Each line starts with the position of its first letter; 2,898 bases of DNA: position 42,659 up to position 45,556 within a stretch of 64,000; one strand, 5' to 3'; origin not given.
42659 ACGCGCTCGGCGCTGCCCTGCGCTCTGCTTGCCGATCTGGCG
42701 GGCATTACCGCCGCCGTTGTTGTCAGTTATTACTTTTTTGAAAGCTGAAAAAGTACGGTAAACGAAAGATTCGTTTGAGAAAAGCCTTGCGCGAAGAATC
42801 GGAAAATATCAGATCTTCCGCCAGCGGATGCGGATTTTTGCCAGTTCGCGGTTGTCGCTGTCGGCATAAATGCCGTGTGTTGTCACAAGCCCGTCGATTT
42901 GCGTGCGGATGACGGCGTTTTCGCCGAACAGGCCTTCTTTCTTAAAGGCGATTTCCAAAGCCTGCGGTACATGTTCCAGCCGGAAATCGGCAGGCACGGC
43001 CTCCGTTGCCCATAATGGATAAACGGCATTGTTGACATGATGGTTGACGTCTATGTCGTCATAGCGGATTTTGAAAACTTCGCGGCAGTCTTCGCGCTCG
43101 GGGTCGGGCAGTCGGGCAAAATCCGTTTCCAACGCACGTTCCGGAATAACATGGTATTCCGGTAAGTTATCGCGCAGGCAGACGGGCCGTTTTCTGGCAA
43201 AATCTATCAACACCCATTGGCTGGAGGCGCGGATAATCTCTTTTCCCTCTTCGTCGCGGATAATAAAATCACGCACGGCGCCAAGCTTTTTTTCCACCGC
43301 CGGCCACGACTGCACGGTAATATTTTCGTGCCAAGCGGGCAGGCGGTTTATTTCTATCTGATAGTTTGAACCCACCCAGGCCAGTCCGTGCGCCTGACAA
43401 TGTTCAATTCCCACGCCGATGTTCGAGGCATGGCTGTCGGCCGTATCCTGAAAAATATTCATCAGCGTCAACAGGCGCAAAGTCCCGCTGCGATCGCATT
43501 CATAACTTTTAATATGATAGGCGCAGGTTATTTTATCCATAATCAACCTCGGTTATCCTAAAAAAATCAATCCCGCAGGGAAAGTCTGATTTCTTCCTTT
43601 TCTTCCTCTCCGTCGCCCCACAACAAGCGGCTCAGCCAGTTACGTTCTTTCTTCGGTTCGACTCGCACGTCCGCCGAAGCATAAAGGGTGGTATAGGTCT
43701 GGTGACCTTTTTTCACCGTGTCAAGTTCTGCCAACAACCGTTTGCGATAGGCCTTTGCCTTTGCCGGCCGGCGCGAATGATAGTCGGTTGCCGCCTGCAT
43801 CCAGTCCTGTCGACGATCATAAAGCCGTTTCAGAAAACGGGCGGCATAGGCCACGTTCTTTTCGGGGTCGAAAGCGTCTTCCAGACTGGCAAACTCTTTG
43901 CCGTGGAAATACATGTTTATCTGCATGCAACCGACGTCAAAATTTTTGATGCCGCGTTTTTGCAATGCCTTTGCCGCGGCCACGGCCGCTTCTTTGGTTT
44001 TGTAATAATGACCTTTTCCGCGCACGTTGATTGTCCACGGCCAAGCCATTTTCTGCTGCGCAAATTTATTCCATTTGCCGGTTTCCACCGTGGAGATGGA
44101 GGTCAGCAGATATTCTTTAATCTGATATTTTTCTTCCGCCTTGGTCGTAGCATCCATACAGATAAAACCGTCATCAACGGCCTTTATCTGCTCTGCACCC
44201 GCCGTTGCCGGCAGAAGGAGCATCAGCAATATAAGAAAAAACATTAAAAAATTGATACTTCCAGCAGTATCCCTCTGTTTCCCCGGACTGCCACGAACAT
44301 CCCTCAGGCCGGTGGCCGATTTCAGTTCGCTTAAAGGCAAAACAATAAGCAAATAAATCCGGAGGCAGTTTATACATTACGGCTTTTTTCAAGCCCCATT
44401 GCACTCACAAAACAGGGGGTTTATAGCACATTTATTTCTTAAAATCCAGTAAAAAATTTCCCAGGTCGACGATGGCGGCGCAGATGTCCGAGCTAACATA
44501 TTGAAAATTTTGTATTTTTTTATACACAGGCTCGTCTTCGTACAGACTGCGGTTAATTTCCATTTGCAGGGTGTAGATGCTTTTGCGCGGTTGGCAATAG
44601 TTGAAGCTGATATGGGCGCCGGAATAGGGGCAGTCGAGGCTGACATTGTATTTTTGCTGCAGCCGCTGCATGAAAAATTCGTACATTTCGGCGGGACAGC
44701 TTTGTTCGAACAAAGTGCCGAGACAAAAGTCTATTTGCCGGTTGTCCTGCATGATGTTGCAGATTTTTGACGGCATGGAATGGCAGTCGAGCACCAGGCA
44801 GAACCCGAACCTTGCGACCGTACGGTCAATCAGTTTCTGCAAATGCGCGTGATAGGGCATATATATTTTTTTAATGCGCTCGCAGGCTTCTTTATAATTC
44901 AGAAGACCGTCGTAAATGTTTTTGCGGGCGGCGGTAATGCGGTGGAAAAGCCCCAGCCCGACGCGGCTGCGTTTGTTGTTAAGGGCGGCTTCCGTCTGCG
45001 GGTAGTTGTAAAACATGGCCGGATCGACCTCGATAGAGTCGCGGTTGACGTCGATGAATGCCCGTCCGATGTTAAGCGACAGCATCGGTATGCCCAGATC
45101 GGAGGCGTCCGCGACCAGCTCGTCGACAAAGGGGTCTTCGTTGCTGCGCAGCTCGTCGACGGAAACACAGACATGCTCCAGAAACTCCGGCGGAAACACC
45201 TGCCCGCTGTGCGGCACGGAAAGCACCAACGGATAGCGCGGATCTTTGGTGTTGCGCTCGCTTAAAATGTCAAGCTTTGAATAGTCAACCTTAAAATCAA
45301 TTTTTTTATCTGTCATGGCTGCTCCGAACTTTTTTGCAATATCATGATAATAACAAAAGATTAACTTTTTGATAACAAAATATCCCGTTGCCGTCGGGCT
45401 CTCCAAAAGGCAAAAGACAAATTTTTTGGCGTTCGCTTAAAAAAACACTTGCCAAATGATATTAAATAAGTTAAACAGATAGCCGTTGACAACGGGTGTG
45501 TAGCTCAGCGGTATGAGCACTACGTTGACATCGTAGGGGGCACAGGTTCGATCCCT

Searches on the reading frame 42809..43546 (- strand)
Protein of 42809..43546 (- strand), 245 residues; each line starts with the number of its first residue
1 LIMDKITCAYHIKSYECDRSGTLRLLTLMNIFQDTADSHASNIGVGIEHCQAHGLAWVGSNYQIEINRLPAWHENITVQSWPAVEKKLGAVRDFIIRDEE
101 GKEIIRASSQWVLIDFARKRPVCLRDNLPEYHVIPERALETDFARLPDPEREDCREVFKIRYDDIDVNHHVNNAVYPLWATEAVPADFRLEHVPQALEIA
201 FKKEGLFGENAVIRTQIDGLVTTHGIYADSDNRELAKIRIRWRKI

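Call 9: search_protein_families(library=pfam, proteins=[window:42809-43546:-], max_evalue=0.01)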
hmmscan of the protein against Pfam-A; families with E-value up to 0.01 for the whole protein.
window:42809-43546:- (245 aa): 3 families
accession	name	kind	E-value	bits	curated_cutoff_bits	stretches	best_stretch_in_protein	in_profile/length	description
PF01643.23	Acyl-ACP_TE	-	1.7e-33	115.6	23.7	1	7-127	5-126/131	Acyl-ACP thioesterase N-terminal domain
PF20791.3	Acyl-ACP_TE_C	-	9.5e-18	64.7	21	1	151-244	5-101/101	Acyl-ACP thioesterase C-terminal domain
PF13279.12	4HBT_2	-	0.00076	20.4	25.5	0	161-193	2-34/122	Thioesterase-like superfamily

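Call 13: find_encoding_contigs(protein=window:42809-43546:-, flank=10000, max_places=10)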
Protein window:42809-43546:- (245 aa): no gene with exactly this product is on record in the collection.

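Call 21: find_encoding_contigs(protein=window:42809-43540:-, flank=10000, max_places=10)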
Protein window:42809-43540:- (243 aa): 6 contigs read that carry it; 4 places shown.
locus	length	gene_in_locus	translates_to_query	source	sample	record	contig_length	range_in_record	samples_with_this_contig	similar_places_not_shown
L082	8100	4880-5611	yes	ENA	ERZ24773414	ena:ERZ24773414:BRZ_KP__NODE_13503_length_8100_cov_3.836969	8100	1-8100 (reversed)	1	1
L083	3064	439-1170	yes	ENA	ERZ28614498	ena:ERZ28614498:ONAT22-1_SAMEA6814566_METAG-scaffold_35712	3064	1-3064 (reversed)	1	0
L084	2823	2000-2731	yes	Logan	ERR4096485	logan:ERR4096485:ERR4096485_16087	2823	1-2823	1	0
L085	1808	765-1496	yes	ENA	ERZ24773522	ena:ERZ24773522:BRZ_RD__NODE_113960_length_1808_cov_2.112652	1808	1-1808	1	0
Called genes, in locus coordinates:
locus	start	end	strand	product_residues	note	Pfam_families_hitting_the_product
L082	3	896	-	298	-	?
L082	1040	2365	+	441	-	-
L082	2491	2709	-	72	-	-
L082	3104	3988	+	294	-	PF05013:FGase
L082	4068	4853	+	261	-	PF01464:SLT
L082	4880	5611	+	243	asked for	PF01643:Acyl-ACP_TE, PF20791:Acyl-ACP_TE_C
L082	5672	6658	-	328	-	PF07670:Gate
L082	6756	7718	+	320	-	-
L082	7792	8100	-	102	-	?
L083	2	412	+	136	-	?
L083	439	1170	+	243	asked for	PF01643:Acyl-ACP_TE, PF20791:Acyl-ACP_TE_C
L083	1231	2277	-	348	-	PF07670:Gate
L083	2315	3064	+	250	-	?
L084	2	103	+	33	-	?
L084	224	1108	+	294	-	PF05013:FGase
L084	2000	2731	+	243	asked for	PF01643:Acyl-ACP_TE, PF20791:Acyl-ACP_TE_C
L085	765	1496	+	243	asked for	PF01643:Acyl-ACP_TE, PF20791:Acyl-ACP_TE_C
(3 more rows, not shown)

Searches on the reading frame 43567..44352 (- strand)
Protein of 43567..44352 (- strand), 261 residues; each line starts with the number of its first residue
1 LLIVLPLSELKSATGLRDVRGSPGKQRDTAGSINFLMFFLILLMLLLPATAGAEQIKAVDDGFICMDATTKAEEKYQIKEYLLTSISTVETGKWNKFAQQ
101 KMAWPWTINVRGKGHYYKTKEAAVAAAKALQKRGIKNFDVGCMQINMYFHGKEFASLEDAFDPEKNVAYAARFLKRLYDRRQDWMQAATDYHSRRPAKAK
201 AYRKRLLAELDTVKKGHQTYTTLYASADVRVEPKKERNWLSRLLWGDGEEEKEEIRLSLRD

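Call 9: search_protein_families(library=pfam, proteins=[window:43567-44352:-], max_evalue=0.01)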
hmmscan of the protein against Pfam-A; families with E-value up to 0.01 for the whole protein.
window:43567-44352:- (261 aa): 1 family
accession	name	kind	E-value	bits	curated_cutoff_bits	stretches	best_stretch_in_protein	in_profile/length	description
PF01464.25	SLT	-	2.3e-09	37.2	21.3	1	70-197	4-100/117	Transglycosylase SLT domain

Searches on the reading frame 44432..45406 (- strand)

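Call 9: search_protein_families(library=pfam, proteins=[window:44432-45406:-], max_evalue=0.01)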
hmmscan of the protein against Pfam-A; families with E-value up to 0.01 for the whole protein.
window:44432-45406:- (324 aa): 1 family
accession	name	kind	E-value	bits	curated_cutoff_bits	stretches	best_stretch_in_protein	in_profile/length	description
PF05013.17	FGase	-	3.8e-58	197.7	28.9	1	59-289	2-218/219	N-formylglutamate amidohydrolase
